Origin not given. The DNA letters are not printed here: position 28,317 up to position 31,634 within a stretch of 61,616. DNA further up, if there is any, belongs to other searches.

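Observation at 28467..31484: Stand-alone 1005-aa WYL-like / SF1 helicase / PD-(D/E)xK-like nuclease fusion: candidate single-gene anti-phage system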

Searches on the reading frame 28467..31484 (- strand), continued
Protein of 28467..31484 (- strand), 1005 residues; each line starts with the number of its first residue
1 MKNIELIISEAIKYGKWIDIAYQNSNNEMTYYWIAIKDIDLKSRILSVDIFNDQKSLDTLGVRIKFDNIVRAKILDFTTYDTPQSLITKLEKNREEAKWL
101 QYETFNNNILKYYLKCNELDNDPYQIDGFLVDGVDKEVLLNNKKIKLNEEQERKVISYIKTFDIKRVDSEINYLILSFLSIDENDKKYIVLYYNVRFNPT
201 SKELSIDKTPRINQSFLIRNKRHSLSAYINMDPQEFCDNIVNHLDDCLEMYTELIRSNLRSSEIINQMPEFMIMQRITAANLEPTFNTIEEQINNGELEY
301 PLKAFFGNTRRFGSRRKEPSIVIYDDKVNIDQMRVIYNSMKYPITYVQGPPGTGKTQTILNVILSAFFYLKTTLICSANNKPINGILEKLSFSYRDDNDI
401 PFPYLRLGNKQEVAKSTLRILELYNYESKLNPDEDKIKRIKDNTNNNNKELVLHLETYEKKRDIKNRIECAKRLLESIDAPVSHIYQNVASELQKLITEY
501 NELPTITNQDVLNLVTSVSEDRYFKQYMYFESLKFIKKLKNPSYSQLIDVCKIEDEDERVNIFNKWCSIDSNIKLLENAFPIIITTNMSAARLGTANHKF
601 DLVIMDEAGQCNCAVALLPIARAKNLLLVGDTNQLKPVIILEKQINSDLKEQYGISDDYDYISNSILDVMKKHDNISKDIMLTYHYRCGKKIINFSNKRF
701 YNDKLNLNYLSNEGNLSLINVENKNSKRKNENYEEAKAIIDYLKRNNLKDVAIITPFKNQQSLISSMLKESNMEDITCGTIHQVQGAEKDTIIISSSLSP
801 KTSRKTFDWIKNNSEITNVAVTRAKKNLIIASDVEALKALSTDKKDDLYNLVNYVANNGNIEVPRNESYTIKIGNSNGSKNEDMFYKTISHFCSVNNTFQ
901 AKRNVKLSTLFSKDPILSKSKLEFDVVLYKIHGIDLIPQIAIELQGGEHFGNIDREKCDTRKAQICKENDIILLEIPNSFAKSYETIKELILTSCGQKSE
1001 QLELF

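Call 93: find_encoding_contigs(protein=P0100, flank=10000, max_places=1)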
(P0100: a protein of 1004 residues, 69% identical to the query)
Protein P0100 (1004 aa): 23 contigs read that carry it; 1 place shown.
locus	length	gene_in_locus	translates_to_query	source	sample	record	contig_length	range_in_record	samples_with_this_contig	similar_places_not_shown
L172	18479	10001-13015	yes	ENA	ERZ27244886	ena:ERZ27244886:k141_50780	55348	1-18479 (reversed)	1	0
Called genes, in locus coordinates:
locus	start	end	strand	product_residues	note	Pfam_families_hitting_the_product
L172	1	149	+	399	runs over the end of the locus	PF00078:RVT_1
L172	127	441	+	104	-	-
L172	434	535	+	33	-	-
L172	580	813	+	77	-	PF10779:XhlA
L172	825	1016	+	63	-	PF16945:Phage_r1t_holin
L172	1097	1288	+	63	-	-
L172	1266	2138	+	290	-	PF05257:CHAP, PF08230:CW_7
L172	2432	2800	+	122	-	-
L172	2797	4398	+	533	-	PF01406:tRNA-synt_1e (faint), PF03485:Arg_tRNA_synt_N, PF09334:tRNA-synt_1g (faint), PF00133:tRNA-synt_1 (faint), PF00750:tRNA-synt_1d, PF05746:DALR_1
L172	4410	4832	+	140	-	-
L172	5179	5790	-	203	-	-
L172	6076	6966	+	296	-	PF08902:DUF1848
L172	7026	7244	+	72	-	-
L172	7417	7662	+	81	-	PF07866:DUF1653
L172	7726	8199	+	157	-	-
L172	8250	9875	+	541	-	-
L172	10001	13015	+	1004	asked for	PF01443:Viral_helicase1 (faint), PF13086:AAA_11, PF13245:AAA_19 (faint), PF13604:AAA_30 (faint), PF13087:AAA_12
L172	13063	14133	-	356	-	PF00535:Glycos_transf_2 (weak), PF00515:TPR_1 (faint), PF07719:TPR_2 (faint), PF13424:TPR_12 (faint), PF13181:TPR_8 (faint)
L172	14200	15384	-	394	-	PF13421:Band_7_1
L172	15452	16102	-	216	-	-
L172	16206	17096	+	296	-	PF00483:NTP_transferase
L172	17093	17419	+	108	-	PF02368:Big_2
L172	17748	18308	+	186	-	-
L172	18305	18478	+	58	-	?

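Call 94: find_encoding_contigs(protein=P0021, flank=10000, max_places=1)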
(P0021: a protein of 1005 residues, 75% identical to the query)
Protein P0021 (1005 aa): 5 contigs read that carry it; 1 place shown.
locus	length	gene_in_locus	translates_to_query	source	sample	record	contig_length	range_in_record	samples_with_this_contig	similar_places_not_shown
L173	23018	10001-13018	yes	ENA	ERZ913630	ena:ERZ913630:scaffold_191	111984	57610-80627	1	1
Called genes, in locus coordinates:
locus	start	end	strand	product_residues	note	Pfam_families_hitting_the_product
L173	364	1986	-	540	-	PF02550:AcetylCoA_hydro (faint), PF01144:CoA_trans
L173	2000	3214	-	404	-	PF01757:Acyl_transf_3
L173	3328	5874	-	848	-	PF00041:fn3 (faint)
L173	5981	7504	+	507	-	-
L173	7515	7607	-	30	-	-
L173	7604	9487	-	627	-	-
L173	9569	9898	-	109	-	-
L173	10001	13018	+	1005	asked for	PF01443:Viral_helicase1 (faint), PF13086:AAA_11, PF13245:AAA_19 (faint), PF13604:AAA_30 (faint), PF13086:AAA_11, PF13087:AAA_12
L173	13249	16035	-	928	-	PF20693:YobI-ATPase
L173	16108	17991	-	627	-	PF04851:ResIII (faint), PF09848:SLFN-g3_helicase, PF13401:AAA_22 (weak)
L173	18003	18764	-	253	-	PF18742:DpnII-MboI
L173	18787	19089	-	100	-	PF12643:MazG-like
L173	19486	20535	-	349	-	PF10117:McrBC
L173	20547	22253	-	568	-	PF20720:nSTAND3, PF07728:AAA_5, PF13401:AAA_22 (weak), PF28529:McrB_lid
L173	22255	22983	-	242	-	-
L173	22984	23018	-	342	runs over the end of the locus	PF00145:DNA_methylase, PF09445:Methyltransf_15 (faint)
